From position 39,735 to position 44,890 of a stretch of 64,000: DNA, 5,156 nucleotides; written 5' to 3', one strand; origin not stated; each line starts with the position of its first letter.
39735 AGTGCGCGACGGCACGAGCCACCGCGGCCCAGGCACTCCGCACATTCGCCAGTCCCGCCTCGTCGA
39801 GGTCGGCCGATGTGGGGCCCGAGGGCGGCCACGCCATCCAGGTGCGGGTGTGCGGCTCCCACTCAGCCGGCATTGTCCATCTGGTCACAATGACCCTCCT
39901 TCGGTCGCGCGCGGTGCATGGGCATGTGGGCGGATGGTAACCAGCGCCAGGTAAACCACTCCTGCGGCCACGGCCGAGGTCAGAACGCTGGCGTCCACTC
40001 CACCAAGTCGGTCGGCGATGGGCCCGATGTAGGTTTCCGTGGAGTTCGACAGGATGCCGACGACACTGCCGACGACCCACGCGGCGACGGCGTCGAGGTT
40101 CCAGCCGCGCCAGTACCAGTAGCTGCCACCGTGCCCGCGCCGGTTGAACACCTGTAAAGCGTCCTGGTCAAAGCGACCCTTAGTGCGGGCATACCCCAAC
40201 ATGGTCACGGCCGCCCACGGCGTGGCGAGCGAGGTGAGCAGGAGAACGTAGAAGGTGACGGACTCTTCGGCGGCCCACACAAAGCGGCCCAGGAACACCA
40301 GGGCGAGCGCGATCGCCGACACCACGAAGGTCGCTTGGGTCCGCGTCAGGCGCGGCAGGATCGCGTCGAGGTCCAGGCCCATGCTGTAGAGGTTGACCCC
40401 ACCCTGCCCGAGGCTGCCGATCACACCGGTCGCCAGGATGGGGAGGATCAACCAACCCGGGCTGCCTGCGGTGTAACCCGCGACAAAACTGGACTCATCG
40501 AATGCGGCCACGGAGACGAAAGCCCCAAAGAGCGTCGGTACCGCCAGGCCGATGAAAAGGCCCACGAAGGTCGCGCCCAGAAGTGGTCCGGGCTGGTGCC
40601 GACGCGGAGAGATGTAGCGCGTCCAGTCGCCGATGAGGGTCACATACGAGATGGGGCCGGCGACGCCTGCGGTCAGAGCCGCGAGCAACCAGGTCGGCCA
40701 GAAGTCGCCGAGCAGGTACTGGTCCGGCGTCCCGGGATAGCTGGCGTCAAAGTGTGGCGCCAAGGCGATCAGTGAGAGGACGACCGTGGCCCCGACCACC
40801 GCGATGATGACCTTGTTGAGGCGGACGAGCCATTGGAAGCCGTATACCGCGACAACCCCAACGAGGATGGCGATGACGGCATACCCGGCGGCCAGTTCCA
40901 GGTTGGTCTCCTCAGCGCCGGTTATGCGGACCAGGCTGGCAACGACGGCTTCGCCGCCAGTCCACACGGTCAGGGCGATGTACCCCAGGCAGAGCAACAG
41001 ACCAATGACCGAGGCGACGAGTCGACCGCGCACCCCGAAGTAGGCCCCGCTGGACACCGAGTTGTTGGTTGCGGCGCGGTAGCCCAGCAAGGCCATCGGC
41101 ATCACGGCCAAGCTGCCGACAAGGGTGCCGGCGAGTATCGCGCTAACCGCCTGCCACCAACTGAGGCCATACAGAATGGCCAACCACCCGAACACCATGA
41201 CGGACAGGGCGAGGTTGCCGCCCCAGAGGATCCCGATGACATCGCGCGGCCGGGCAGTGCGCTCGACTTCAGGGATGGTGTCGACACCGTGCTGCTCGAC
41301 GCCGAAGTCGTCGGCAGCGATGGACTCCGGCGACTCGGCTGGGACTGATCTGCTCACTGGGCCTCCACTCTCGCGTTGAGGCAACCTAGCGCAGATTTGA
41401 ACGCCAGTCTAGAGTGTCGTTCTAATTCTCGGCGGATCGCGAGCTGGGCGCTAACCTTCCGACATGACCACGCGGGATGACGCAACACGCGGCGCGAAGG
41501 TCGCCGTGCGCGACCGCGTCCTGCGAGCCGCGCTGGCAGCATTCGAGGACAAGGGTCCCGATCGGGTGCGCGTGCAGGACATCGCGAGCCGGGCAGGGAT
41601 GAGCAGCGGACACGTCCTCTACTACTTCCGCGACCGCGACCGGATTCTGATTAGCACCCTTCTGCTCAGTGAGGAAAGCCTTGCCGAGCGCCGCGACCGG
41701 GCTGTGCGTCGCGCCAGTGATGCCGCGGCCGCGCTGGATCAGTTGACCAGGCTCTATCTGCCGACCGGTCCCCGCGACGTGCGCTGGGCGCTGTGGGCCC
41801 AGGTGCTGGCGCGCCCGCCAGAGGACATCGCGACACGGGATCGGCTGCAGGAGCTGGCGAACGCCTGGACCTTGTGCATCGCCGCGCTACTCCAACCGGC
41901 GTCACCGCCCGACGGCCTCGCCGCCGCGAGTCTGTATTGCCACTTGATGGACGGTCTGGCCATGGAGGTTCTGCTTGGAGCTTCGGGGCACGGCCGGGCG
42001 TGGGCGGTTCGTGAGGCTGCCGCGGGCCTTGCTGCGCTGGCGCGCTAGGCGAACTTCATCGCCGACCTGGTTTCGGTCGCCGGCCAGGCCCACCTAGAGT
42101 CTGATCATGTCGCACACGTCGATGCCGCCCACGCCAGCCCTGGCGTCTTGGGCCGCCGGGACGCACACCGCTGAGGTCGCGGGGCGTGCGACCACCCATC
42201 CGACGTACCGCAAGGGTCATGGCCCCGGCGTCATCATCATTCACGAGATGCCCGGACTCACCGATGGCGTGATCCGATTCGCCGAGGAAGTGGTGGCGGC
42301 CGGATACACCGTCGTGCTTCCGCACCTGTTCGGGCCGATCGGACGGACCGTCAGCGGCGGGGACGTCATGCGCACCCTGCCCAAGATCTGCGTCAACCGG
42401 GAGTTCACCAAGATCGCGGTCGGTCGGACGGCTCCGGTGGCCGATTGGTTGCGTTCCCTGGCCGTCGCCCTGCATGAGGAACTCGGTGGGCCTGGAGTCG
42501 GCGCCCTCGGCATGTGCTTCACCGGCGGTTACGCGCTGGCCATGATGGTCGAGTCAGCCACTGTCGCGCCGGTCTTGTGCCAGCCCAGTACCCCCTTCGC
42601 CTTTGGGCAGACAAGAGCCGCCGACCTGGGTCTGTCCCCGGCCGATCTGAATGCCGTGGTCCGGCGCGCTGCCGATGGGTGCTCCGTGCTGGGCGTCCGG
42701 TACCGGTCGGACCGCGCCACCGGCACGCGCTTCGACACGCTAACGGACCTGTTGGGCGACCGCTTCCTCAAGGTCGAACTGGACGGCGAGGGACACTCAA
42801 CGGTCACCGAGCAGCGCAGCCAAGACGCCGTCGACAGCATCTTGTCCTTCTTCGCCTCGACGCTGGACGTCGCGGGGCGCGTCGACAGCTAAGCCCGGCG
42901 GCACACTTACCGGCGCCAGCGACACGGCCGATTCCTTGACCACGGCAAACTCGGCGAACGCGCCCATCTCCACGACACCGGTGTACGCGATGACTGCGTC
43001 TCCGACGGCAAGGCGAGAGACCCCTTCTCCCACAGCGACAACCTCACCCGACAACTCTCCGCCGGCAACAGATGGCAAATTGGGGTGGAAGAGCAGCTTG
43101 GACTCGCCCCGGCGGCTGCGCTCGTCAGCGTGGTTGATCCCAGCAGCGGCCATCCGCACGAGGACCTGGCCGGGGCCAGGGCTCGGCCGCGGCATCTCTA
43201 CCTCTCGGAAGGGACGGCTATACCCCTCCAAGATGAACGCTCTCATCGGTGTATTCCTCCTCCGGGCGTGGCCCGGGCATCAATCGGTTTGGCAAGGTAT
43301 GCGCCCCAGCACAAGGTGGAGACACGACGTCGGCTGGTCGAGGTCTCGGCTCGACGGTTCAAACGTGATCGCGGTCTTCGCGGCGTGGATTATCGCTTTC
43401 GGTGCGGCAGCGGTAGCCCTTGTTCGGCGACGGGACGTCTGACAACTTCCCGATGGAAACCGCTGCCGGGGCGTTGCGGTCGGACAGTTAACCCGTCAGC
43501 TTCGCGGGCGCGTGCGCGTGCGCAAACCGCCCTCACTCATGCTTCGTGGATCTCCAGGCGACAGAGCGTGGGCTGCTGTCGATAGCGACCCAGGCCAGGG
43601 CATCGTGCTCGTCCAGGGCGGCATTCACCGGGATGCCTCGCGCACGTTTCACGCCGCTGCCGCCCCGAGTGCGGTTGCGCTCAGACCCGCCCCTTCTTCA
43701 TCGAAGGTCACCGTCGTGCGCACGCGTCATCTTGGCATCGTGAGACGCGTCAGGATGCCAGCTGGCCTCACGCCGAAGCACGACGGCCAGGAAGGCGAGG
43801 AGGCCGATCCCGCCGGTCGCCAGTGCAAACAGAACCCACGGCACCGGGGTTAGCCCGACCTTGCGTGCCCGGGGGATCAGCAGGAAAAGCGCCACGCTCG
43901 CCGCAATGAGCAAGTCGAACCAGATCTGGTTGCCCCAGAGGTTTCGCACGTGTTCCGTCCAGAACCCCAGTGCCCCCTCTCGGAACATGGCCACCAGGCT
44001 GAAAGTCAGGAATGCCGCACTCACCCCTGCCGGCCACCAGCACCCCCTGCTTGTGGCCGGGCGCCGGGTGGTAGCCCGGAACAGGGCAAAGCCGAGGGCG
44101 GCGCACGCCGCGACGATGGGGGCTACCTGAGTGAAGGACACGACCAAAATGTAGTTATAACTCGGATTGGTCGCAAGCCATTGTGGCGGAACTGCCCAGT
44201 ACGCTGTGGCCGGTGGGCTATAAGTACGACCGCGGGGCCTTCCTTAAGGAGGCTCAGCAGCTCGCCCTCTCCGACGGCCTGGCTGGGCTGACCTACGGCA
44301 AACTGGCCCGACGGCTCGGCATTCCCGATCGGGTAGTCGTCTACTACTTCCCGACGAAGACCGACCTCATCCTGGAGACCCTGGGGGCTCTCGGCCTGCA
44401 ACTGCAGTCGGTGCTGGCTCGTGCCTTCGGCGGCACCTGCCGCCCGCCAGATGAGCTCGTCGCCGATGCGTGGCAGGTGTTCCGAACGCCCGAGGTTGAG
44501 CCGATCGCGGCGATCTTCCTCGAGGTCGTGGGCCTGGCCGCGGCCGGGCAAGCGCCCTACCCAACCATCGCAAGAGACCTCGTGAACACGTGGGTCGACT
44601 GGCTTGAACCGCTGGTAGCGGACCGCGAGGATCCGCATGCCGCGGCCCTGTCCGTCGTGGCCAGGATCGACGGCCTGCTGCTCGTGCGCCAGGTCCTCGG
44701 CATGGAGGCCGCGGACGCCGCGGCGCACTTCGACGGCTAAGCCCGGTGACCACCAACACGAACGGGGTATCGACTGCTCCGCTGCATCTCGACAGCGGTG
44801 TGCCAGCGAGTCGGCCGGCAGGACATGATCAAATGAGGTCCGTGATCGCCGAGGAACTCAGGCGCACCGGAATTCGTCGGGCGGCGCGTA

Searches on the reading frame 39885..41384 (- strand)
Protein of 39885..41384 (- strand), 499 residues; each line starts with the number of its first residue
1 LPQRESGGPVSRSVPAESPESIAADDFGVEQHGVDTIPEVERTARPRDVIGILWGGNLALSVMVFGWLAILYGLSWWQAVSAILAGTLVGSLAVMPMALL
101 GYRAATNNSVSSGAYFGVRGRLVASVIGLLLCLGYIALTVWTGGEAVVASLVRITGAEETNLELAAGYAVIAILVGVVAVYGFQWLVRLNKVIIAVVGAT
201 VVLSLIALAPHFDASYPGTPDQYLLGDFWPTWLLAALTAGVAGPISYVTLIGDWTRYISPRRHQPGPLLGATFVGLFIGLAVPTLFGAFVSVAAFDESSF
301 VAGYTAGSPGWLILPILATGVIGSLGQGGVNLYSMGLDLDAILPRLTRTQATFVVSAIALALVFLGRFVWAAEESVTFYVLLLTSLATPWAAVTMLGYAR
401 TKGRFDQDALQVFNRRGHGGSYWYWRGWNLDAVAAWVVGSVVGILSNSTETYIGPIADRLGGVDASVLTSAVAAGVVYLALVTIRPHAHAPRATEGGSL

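Call 53: search_protein_families(library=pfam, proteins=[window:39885-41384:-], max_evalue=0.0001)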
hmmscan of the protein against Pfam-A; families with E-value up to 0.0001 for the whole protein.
window:39885-41384:- (499 aa): 1 family
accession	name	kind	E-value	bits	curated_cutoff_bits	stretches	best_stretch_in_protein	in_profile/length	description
PF02133.21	Transp_cyt_pur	-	3.6e-62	211.1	23.5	1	36-456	1-426/440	Permease for cytosine/purines, uracil, thiamine, allantoin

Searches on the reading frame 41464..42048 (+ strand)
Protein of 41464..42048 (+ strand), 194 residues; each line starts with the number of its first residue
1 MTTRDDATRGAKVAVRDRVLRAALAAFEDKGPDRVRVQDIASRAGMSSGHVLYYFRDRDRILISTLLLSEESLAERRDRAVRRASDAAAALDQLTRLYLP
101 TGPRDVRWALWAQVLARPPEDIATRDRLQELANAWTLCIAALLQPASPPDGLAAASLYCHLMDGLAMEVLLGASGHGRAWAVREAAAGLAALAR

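Call 53: search_protein_families(library=pfam, proteins=[window:41464-42048:+], max_evalue=0.0001)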
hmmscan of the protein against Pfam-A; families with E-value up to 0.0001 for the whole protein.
window:41464-42048:+ (194 aa): 2 families
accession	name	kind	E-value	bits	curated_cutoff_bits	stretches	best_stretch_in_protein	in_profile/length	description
PF00440.29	TetR_N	-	3.1e-11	43.3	24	1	20-62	2-44/47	Bacterial regulatory proteins, tetR family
PF13977.11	TetR_C_6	-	1.1e-05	26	27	1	88-192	2-113/115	BetI-type transcriptional repressor, C-terminal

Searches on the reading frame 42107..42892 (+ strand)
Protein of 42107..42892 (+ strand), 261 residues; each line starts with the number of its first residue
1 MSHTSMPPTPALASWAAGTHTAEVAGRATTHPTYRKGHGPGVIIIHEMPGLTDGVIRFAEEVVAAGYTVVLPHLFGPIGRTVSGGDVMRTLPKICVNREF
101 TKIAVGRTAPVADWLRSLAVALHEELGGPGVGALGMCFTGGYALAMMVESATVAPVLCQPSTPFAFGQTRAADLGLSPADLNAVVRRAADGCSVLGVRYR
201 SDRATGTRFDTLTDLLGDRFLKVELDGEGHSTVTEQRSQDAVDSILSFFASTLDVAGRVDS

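Call 53: search_protein_families(library=pfam, proteins=[window:42107-42892:+], max_evalue=0.0001)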
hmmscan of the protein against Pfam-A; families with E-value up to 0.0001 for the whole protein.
window:42107-42892:+ (261 aa): 1 family
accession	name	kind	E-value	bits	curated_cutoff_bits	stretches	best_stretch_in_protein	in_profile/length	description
PF01738.24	DLH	-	1.1e-07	32.1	21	1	38-153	12-121/217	Dienelactone hydrolase family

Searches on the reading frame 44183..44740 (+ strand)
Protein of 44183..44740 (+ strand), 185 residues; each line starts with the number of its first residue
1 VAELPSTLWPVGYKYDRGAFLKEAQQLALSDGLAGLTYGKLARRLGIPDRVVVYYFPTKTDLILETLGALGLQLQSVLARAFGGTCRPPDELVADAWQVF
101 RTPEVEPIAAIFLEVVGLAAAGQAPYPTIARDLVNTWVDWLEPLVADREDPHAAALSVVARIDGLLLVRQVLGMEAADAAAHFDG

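Call 53: search_protein_families(library=pfam, proteins=[window:44183-44740:+], max_evalue=0.0001)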
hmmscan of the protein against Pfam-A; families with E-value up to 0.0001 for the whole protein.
window:44183-44740:+ (185 aa): 1 family
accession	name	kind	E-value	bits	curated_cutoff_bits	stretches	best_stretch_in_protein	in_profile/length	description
PF00440.29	TetR_N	-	1.8e-05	24.8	24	1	21-65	2-46/47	Bacterial regulatory proteins, tetR family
